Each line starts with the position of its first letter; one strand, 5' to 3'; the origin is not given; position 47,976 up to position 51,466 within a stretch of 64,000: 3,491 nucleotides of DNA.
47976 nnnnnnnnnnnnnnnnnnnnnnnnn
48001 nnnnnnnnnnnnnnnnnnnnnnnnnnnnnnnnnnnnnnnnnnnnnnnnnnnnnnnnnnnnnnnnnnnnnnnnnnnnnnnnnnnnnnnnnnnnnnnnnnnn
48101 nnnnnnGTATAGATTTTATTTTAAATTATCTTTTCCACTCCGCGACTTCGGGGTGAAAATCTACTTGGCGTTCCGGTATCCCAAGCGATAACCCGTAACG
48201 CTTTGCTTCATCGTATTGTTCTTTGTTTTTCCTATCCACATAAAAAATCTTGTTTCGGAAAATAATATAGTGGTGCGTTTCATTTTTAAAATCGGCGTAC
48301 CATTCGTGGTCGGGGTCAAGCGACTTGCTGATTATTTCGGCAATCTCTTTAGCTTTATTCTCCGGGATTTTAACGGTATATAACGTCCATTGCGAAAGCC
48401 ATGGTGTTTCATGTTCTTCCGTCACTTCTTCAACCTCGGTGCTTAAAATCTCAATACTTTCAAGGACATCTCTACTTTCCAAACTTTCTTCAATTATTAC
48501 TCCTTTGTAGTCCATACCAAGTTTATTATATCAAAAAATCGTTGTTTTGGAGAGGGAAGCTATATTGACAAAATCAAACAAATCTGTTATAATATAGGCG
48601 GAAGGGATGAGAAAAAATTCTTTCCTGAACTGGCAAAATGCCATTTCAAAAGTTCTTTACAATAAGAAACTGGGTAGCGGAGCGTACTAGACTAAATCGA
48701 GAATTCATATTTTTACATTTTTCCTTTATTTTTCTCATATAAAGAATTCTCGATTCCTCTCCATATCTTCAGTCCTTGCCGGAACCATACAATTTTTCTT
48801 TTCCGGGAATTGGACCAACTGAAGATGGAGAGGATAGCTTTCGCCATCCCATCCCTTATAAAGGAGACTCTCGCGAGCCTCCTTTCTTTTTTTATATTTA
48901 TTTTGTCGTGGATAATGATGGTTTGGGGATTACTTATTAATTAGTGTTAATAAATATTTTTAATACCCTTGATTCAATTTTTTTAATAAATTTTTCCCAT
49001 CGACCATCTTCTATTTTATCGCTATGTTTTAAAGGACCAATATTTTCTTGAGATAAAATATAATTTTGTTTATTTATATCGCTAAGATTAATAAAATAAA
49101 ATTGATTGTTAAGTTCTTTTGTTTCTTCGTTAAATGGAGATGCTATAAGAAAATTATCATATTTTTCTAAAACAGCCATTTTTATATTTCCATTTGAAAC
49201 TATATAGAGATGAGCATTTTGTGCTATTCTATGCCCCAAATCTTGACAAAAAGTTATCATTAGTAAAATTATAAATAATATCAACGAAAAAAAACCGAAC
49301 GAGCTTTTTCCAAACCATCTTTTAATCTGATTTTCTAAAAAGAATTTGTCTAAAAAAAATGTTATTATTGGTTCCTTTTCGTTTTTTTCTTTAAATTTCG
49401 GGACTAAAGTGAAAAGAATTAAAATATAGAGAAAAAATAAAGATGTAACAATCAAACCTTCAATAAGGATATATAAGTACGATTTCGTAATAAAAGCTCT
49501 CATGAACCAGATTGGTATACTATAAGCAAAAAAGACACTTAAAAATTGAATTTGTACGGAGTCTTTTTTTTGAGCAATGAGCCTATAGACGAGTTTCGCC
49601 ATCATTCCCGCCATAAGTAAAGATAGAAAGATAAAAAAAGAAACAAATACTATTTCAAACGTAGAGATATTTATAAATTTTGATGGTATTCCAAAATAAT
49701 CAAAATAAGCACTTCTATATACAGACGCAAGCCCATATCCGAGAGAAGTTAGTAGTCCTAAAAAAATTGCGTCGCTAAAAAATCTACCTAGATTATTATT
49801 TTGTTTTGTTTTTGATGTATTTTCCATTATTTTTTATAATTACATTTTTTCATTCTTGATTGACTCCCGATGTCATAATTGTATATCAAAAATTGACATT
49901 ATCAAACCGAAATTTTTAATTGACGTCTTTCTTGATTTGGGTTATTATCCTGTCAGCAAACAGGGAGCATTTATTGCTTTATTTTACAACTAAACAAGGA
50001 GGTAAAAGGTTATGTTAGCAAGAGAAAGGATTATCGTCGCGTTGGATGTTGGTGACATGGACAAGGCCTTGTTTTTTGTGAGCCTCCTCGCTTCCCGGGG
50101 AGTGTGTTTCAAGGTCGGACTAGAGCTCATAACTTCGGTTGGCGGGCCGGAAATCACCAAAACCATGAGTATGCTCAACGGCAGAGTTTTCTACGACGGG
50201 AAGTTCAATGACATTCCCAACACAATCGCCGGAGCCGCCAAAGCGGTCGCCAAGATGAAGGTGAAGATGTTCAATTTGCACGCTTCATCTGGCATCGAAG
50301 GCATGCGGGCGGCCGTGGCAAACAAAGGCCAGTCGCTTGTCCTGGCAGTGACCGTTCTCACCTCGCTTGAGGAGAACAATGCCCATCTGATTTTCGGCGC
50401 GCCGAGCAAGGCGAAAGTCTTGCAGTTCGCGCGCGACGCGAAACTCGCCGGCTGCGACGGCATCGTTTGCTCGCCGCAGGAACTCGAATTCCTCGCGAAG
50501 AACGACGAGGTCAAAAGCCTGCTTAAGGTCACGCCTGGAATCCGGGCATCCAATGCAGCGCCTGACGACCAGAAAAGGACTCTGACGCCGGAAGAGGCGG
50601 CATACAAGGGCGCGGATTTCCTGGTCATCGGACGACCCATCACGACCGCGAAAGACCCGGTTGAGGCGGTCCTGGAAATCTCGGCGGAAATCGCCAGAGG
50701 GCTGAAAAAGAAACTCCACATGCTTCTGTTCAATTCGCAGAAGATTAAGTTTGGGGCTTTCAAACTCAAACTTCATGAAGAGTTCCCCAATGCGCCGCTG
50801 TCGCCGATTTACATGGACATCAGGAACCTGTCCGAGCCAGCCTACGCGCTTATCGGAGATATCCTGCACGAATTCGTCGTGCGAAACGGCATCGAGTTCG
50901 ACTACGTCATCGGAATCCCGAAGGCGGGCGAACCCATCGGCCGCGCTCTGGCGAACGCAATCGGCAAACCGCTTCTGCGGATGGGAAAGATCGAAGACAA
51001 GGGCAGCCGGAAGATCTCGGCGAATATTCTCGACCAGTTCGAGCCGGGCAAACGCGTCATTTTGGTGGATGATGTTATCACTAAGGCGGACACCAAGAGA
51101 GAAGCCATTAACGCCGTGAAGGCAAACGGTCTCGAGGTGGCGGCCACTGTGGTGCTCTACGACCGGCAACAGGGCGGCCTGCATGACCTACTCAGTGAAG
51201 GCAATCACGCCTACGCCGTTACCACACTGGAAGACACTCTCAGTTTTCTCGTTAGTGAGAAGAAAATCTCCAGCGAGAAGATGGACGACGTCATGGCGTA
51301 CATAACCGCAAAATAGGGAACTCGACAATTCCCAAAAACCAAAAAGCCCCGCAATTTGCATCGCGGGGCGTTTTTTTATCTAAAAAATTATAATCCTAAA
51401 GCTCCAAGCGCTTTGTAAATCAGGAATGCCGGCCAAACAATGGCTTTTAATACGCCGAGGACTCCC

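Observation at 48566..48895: Orphan consensus-promoter to terminator unit encoding a ~300-nt structured RNA with paired 5' and 3' ends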

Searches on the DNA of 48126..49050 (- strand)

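Call 5: search_rna_families(source=window, start=48400, end=49050, threshold=evalue, max_evalue=10, show_alignments=4)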
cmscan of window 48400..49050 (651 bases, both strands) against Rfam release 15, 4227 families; matches with E-value up to 10: 6.
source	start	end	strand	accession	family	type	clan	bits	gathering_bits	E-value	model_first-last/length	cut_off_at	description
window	48856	48941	-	RF04184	BTnc060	Gene; sRNA;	-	22.2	228.9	0.4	1-213/213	no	Bacteroides sRNA BTnc060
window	48859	48947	-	RF02747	FtrA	Gene; sRNA;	-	19.1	134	4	1-111/111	no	Francisella sRNA A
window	48851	48935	-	RF02029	sraA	Gene; sRNA;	-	18.7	56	3.6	1-95/95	no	sraA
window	48718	48784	-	RF02982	gltS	Cis-reg;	-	18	47.5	9.1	1-105/105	no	gltS RNA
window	48794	48943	+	RF01983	Pinc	Gene; lncRNA;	-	16.6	60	2.9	1-154/154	no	Pregnancy induced noncoding RNA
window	48677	48758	-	RF00217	SNORD20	Gene; snRNA; snoRNA; CD-box;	-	16.3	43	8.9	1-80/80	no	Small nucleolar RNA SNORD20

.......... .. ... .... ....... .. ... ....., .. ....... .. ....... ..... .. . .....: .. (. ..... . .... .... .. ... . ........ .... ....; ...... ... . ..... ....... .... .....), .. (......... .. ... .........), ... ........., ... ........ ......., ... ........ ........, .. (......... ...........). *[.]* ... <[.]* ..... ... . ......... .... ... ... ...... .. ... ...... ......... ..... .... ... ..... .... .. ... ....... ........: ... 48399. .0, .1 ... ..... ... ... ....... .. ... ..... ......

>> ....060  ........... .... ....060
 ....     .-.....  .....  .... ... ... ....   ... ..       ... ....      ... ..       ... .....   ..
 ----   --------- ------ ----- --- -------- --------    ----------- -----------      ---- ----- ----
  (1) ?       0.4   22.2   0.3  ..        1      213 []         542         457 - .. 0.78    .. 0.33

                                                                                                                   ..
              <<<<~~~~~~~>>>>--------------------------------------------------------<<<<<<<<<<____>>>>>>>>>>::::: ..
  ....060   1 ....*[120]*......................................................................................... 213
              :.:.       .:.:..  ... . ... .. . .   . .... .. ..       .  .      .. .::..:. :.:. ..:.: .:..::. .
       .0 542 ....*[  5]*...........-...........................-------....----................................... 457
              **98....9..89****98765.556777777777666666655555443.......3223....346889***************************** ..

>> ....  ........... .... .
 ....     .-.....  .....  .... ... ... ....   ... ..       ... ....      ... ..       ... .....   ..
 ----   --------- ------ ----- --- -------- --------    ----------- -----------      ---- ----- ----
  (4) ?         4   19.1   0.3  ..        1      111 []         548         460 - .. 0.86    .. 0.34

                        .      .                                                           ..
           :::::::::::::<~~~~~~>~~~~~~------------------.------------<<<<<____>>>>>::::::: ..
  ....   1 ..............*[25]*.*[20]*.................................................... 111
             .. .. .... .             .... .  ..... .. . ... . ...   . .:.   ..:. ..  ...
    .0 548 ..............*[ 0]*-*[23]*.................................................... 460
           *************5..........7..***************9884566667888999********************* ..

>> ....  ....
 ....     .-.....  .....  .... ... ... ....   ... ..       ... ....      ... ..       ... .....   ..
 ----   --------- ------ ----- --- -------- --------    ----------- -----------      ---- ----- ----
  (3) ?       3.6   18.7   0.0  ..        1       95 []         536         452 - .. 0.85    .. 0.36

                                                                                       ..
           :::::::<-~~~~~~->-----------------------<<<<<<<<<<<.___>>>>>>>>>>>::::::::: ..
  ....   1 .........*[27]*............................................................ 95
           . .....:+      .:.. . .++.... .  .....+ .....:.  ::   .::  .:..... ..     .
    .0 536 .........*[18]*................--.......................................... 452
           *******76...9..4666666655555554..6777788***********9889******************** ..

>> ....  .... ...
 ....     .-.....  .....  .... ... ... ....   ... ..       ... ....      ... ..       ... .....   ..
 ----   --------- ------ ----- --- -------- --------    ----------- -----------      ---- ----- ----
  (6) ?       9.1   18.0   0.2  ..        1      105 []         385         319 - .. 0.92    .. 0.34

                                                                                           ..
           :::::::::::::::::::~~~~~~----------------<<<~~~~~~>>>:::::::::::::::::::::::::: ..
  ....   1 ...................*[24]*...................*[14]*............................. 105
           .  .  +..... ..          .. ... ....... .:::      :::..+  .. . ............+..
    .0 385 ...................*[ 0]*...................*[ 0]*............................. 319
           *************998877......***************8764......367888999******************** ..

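Call 39: search_rna_families(sources=[L050, L071], threshold=evalue, max_evalue=5)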
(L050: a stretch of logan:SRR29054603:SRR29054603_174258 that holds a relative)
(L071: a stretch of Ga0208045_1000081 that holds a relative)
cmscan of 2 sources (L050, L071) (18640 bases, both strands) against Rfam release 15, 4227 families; matches with E-value up to 5: 3.
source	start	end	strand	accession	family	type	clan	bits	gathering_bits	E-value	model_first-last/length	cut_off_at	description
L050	3802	3918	-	RF02328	TtnuHACA21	Gene; snRNA; snoRNA; HACA-box;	-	30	100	0.18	1-130/130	no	Tetrahymena snoRNA TtnuHACA21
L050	4157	4229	+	RF01161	SNORD5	Gene; snRNA; snoRNA; CD-box;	-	28.6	55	0.63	1-72/72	no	Small nucleolar RNA SNORD5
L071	7609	7710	+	RF01822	RsaJ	Gene; sRNA;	-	16.5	100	5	1-287/287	no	RNA Staph. aureus A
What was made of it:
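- No hit to any of these models, even at E <= 10, on any of the three copies (calls 5, 39).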

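Call 44: search_dna_similar(query=window:48598-48895:+, collection=phages, mode=distant, max_evalue=0.01)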
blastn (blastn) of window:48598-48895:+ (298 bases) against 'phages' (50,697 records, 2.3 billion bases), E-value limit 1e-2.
No match.

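Call 45: search_dna_similar(query=window:48598-48895:+, collection=plasmids, mode=distant, max_evalue=0.01)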
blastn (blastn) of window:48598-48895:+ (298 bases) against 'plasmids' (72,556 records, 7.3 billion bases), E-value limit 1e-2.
No match.
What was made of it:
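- Tried and rejected: Nothing found (calls 44, 45).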

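Call 60: build_rna_model(alignment_id=A4)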
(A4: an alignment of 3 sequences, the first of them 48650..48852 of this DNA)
Model R1 built from alignment A4 (3 sequences, 207 columns); structure: RNAalifold consensus.
model positions 203; base pairs 55; branch points 2; effective number of sequences 0.81; information 0.59 bits per position. Calibrated on 0.2 Mb of random sequence (short: E-values are rough).
structure used (alignment columns):
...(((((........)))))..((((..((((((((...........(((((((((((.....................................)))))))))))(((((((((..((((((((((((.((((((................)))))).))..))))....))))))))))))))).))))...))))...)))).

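Call 62: search_with_rna_model(model_id=R1, sources=[window, L002, L003, L004, L005, L006, L007, L008, L009, L010, L011, L012, L013, L014, L015, L016, L017, L018, L019, L020, L021, L022, L023, L024, L025, L026, L027, L028, L029, L030, L031, L032, L033, L034, L035, L036, L037, L038, L039, L040, L041, L042, L043, L044, L045, L046, L047, L048, L049, L050, L071, L086, L088, L089, L094, L095, L096, L098, L099, L100], max_evalue=10)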
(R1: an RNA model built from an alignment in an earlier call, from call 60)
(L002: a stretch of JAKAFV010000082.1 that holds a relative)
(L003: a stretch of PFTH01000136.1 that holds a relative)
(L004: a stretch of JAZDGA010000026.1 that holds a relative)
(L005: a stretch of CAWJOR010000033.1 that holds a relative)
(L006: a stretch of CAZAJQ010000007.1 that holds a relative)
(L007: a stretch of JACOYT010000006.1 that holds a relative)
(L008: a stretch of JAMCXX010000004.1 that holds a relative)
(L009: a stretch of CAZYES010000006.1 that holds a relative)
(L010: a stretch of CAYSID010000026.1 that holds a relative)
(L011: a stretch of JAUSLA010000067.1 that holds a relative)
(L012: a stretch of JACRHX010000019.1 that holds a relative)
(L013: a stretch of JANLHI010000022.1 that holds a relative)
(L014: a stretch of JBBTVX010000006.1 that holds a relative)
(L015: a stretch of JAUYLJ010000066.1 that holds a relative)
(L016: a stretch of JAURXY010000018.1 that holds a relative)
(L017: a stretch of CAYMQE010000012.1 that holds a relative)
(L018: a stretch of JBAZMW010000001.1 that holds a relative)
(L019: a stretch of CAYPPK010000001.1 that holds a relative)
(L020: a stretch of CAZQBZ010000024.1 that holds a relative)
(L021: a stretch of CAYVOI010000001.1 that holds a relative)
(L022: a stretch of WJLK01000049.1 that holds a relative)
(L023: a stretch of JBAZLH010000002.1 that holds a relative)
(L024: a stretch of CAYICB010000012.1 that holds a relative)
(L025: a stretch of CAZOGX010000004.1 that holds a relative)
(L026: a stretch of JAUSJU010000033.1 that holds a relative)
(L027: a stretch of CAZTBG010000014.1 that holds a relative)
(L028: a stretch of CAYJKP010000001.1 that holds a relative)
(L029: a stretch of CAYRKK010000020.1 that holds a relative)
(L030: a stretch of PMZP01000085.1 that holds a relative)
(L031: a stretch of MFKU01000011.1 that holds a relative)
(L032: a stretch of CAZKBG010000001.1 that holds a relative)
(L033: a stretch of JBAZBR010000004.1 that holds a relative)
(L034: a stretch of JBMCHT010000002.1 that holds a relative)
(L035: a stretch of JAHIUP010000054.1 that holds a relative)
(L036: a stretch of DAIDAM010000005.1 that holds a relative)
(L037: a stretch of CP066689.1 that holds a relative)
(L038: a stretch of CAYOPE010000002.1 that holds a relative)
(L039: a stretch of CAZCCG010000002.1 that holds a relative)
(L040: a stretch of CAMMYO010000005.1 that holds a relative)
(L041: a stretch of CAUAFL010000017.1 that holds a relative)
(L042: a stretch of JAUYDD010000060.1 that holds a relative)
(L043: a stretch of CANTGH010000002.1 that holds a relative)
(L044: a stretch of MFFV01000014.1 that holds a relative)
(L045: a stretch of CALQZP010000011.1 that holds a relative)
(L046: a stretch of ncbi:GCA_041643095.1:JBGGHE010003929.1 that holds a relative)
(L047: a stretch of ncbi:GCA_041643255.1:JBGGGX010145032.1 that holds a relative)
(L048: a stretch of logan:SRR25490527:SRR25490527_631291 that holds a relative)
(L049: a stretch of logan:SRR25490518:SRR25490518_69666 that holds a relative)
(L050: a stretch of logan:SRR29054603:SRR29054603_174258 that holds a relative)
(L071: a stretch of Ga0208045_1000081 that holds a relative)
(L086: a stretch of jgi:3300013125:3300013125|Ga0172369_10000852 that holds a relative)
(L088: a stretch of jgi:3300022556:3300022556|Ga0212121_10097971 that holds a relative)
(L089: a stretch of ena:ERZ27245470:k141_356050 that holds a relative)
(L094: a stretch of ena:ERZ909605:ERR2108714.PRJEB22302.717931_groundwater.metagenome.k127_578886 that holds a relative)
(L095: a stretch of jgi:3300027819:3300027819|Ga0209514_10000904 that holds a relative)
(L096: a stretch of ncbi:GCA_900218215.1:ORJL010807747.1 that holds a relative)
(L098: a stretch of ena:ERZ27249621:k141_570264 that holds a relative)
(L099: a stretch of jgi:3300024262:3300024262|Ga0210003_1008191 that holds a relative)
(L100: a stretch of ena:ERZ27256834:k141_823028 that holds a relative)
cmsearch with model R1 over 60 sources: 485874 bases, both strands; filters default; matches with E-value up to 10: 13.
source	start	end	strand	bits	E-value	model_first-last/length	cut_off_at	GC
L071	6421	6623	+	258.7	4.1e-69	1-203/203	no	0.4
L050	3641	3843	-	247.3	6.2e-66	1-203/203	no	0.38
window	48650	48852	+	240.1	6.1e-64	1-203/203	no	0.37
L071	6511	6642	-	19.5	0.015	1-203/203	no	0.47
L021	5022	5072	+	13.9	0.52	1-203/203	no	0.25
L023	1766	1798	-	11.8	2.1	60-92/203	no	0.18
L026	1427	1492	-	11.4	2.7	1-203/203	no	0.26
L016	2841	2984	-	10.8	4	1-203/203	no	0.44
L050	3739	3795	+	10.6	4.6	47-103/203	no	0.23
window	46021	46084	-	10.2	5.6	1-203/203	no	0.44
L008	4824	4852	+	10.2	5.7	128-156/203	no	0.52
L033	232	279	-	10.1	6.1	51-99/203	no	0.25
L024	6315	6351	-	9.4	9.5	57-93/203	no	0.3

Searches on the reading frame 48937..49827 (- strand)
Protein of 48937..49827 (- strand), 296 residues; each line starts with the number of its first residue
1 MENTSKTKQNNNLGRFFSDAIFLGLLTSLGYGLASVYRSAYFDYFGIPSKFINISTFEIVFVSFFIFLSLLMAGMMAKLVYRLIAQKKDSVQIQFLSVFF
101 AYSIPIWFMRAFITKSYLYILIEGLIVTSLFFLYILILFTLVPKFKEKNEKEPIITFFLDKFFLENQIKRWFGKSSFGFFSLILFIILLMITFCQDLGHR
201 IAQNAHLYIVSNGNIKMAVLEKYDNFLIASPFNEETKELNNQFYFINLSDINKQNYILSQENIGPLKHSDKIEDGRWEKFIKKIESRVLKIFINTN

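Call 12: search_protein_families(library=pfam, proteins=[window:48937-49827:-], max_evalue=0.01)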
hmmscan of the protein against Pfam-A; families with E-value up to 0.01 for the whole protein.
window:48937-49827:- (296 aa): 0 families

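Call 16: find_homologous_proteins(query=window:48937-49827:-, max_evalue=0.001)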
Query window:48937-49827:- (296 aa): 2 proteins with E <= 0.001 among 3712 candidates.
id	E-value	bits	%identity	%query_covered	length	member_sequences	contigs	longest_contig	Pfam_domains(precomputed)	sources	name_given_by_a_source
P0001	9.0e-186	634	100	100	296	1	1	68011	-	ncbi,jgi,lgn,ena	ncbi:MAG: hypothetical protein WC461_01745 [Candidatus Paceibacterota bacterium]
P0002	4.3e-14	71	26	86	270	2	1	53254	PF27470.1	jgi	jgi:hypothetical protein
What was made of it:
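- Tried and rejected: It is an orphan with one distant homologue (call 16).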

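Call 70: search_protein_families(library=padloc, proteins=[window:48937-49827:-], max_evalue=0.01)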
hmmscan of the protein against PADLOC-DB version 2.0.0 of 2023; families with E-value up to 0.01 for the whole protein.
window:48937-49827:- (296 aa): 0 families

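Call 71: search_protein_families(library=ncbifam, proteins=[window:48937-49827:-], max_evalue=0.01)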
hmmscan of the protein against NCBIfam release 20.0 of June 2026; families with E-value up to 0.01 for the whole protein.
window:48937-49827:- (296 aa): 0 families

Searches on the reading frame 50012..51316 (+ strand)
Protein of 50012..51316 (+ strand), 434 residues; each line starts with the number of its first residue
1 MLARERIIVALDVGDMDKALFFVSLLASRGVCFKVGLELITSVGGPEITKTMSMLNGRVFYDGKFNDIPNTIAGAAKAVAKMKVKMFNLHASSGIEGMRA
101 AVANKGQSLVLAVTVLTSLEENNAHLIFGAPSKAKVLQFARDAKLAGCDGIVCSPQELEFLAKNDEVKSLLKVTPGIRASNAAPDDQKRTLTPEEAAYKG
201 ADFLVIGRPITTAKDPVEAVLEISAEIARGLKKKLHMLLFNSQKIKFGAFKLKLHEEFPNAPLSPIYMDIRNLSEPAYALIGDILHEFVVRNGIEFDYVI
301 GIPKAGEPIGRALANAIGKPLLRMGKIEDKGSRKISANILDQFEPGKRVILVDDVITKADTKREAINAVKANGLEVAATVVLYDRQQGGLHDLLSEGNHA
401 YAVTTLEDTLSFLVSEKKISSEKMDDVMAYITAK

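Call 12: search_protein_families(library=pfam, proteins=[window:50012-51316:+], max_evalue=0.01)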
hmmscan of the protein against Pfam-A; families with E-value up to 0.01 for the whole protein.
window:50012-51316:+ (434 aa): 2 families
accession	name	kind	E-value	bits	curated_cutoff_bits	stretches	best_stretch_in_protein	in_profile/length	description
PF00215.30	OMPdecase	-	6.7e-46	157.4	27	1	6-222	2-220/221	Orotidine 5'-phosphate decarboxylase / HUMPS family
PF00156.33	Pribosyltran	-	1.7e-11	44.1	26.3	1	287-392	20-133/158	Phosphoribosyl transferase domain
